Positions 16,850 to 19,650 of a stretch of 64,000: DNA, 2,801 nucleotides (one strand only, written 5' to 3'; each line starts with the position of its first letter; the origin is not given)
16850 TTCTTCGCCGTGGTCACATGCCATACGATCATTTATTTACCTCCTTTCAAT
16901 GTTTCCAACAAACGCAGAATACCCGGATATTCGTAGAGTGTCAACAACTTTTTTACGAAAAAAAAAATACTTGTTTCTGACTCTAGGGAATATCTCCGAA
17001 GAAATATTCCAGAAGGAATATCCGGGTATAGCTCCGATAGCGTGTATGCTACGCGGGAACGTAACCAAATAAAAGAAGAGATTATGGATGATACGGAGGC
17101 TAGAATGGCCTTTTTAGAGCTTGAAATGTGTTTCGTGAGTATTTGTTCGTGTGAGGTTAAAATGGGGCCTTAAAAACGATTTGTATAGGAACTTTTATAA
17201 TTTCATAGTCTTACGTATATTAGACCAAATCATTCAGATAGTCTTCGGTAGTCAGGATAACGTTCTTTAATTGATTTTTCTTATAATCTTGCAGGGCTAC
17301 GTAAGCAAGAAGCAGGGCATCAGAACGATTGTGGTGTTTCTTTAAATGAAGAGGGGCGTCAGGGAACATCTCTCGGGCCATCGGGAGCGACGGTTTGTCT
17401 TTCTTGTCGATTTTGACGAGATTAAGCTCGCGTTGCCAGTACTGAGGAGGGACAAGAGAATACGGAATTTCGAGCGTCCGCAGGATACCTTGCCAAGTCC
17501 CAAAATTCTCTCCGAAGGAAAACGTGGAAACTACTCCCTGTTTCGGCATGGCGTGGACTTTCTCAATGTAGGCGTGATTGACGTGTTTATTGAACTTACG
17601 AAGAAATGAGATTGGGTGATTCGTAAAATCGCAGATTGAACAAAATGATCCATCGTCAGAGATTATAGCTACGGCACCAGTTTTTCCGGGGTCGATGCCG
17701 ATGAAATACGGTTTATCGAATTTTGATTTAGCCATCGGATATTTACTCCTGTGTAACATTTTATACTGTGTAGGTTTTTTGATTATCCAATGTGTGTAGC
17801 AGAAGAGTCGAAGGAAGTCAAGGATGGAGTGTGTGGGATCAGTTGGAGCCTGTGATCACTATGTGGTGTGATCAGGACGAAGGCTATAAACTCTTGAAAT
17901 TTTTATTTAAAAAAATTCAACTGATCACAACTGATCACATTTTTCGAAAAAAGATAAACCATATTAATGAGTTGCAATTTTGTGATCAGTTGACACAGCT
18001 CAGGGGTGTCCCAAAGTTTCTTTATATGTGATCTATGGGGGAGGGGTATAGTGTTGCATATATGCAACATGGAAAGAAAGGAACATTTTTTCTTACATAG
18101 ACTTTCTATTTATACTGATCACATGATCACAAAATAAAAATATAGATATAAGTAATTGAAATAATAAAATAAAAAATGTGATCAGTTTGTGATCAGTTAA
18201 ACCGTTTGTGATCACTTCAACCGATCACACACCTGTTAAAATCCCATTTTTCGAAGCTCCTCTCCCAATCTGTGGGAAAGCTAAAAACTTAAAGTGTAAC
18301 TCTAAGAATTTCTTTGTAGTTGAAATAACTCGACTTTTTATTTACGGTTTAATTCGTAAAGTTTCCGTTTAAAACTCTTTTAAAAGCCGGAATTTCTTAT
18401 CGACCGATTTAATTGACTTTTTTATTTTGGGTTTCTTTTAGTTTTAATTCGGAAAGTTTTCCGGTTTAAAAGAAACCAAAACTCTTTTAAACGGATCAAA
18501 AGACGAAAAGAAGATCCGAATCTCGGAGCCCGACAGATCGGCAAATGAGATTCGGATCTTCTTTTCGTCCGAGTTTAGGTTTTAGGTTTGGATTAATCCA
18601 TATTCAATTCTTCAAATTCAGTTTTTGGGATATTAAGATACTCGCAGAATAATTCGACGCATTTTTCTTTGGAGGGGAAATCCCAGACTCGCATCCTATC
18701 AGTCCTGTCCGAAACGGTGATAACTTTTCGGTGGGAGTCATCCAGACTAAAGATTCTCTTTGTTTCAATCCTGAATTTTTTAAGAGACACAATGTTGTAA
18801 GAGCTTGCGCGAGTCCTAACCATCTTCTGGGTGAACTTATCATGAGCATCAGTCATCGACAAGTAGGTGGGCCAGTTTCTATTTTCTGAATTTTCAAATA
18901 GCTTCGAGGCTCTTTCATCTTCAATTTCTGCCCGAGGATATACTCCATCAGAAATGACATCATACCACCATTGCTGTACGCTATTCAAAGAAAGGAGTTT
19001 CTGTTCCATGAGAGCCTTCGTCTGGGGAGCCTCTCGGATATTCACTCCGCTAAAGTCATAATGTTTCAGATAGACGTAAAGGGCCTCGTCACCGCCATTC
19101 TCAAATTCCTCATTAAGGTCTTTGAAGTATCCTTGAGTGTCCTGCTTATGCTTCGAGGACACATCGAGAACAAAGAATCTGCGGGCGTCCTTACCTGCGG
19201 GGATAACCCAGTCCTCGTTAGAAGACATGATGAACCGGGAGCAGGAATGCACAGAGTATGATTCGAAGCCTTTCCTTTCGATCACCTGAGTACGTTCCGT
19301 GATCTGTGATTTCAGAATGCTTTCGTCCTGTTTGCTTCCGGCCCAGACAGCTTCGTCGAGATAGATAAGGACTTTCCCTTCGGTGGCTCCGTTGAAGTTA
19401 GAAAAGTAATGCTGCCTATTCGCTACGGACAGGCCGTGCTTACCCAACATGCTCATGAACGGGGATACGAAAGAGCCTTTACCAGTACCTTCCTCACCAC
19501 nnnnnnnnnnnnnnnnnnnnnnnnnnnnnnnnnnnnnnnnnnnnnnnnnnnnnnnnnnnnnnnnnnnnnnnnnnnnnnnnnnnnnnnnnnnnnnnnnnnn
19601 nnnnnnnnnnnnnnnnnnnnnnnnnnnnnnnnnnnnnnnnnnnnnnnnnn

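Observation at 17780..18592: Candidate replication origin: GTGATCA iteron field with AT-rich core, adjacent to primase-helicase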

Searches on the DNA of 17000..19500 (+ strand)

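Call 6: search_dna_similar(query=window:17000-19500:+, collection=phages, mode=near, max_rows=30)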
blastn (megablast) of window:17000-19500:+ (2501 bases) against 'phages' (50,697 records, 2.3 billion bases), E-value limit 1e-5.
No match.

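Call 50: search_rna_families(source=window, start=17600, end=18700, threshold=evalue, max_evalue=1)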
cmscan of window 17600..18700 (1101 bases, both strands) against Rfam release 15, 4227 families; matches with E-value up to 1: 8.
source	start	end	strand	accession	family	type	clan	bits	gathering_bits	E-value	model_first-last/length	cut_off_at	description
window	18492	18583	+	RF03689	mir-5892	Gene; miRNA;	-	28.8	82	0.0023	1-90/90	no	mir-5892 microRNA precursor family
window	18504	18567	-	RF00971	mir-578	Gene; miRNA;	-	28.5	98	0.0082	1-84/84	no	mir-578 microRNA precursor family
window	18500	18580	-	RF02436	SpF43_sRNA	Gene; sRNA;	-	26.9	70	0.0055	1-99/99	no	Streptococcus sRNA SpF43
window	17913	17995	-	RF00529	snoMe28S-Am2589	Gene; snRNA; snoRNA; CD-box;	-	23.4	37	0.71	1-109/109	no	Small nucleolar RNA Me28S-Am2589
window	18504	18567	+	RF04128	MIR8562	Gene; miRNA;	-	21.1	211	0.27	1-242/242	no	MIR8562 microRNA precursor family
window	18398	18573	-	RF02792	sRNA162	Gene; antisense;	-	19.7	78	0.77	1-190/190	no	Archaeal Small RNA 162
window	17881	17922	-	RF03071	Sodium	Cis-reg; riboswitch;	-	19.6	40.5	0.22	1-55/55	no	Na+ riboswitch aptamer (DUF1646)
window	18413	18482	+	RF00769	mir-331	Gene; miRNA;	-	19.1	80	0.86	1-92/92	no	mir-331 microRNA precursor family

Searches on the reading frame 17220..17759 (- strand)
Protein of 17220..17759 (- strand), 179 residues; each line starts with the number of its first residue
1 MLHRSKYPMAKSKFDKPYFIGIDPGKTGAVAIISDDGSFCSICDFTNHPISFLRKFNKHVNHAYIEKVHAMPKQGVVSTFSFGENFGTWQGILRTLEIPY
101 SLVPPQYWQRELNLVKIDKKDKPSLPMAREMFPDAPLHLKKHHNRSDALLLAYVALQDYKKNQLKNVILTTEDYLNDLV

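Call 9: search_protein_families(library=pfam, proteins=[window:17220-17759:-], max_evalue=0.01)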
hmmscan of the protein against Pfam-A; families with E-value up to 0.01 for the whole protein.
window:17220-17759:- (179 aa): 0 families

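Call 10: search_protein_families(library=phrogs, proteins=[window:17220-17759:-], max_evalue=0.001)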
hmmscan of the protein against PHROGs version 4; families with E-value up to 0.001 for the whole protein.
window:17220-17759:- (179 aa): 2 families
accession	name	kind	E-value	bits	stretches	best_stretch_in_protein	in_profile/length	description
phrog_1770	-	DNA, RNA and nucleotide metabolism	2.7e-31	109.7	1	18-161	5-153/158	Holliday junction resolvase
phrog_159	-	DNA, RNA and nucleotide metabolism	5.4e-07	29.9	1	16-167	87-258/330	RuvC-like Holliday junction resolvase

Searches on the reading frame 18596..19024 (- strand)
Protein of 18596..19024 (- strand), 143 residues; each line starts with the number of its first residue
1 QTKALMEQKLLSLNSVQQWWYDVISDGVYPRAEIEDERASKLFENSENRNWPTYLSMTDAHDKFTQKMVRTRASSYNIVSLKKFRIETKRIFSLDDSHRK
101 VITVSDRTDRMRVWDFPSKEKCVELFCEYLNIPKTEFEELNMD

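Call 36: find_homologous_proteins(query=window:18596-19024:-, max_evalue=0.001)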
Query window:18596-19024:-: 10 candidates shared short words with the query, none scored E <= 0.001.

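Call 48: predict_structure(alignment_id=A3)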
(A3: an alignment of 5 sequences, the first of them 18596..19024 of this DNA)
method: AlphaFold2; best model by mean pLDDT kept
length: 143 residues; sequences in the alignment: 5
mean_pLDDT: 77.5   pTM: 0.73
mean pLDDT of the five models: 77.5, 66.2, 62.6, 43.7, 40.1
residues with pLDDT >= 90: 21; 70-90: 79; 50-70: 41; < 50: 2
segments of 3 or more residues with pLDDT < 50: none
pLDDT, mean of each block of 10 residues (from residue 1): 68 87 80 60 60 80 85 67 91 88 70 85 91 80 55
secondary structure, 60 per line:
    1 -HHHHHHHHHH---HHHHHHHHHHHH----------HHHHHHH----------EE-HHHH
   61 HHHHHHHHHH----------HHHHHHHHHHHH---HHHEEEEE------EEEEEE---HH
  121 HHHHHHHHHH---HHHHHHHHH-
elements in order: H2-11 H15-26 H37-43 H57-70 H81-92 E99-103 E110-115 H119-130 H134-142

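Call 89: fold_search(model_id=the predicted structure, library=pdb)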
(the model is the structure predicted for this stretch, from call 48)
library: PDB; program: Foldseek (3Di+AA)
matches with E <= 10: 516; with E <= 0.001: 0
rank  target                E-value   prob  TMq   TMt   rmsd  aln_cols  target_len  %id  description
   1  2qby_B                6.6e-02  0.77  0.34  0.16  11.2       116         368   13  Crystal structure of a heterodimer of Cdc6/Orc1 initiators bound to origin DNA (from S. solfataricus) (released 2007-09-11)
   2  7dvt                  3.2e-01  0.16  0.27  0.26  11.4       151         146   11  Crystal structure of heme sensor protein PefR in complex with heme and carbon monoxide (released 2021-09-29)
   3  7tji_I                4.3e-01  0.41  0.37  0.17   7.8       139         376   10  S. cerevisiae ORC bound to 84 bp ARS1 DNA and Cdc6 (state 2) with flexible Orc6 N-terminal domain (released 2022-10-05)
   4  8bzm_E                5.1e-01  0.16  0.27  0.35  11.0       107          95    9  FOXK1-ELF1-heterodimer bound to DNA (released 2023-12-27)
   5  6ig4_A                5.4e-01  0.13  0.25  0.16  10.1       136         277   10  Structure of mitochondrial CDP-DAG synthase Tam41, delta 74 (released 2019-07-10)
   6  1sfx_B                5.7e-01  0.12  0.25  0.30  10.6       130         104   12  X-ray crystal structure of putative HTH transcription regulator from Archaeoglobus fulgidus (released 2004-08-03)
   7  6tqa_C                6.4e-01  0.20  0.32  0.31  11.8       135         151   12  X-ray structure of Roquin ROQ domain in complex with a UCP3 CDE2 SL RNA motif (released 2020-05-27)
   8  8bzm_A                6.4e-01  0.18  0.27  0.36   7.4        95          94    9  FOXK1-ELF1-heterodimer bound to DNA (released 2023-12-27)
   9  6pco_A                6.4e-01  0.16  0.28  0.29  11.1       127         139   11  Mechanism for regulation of DNA binding of Bordetella bronchiseptica BpsR by 6-hydroxynicotinic acid (released 2019-11-06)
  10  6ig4_B                6.8e-01  0.11  0.25  0.16  10.1       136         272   10  Structure of mitochondrial CDP-DAG synthase Tam41, delta 74 (released 2019-07-10)
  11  6ig2_C                7.2e-01  0.11  0.26  0.16  10.1       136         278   10  Structure of mitochondrial CDP-DAG synthase Tam41 complexed with CTP, delta 74, F240A (released 2019-07-10)
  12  4xgc_E                7.7e-01  0.21  0.35  0.16   8.2       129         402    9  Crystal structure of the eukaryotic origin recognition complex (released 2015-04-01)
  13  6cmv_C                7.7e-01  0.13  0.25  0.30  10.3       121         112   13  Crystal structure of Archaeal Biofilm Regulator (AbfR2) from Sulfolobus acidocaldarius (released 2018-11-14)
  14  7jps_E                8.1e-01  0.21  0.35  0.17   8.7       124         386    5  ORC-DNA: Human Origin Recognition Complex (ORC) with DNA bound in the core (released 2020-09-09)
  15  6pcp_A                8.1e-01  0.14  0.28  0.29  11.8       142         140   10  Mechanism for regulation of DNA binding of Bordetella bronchiseptica BpsR by 6-hydroxynicotinic acid (released 2019-11-06)
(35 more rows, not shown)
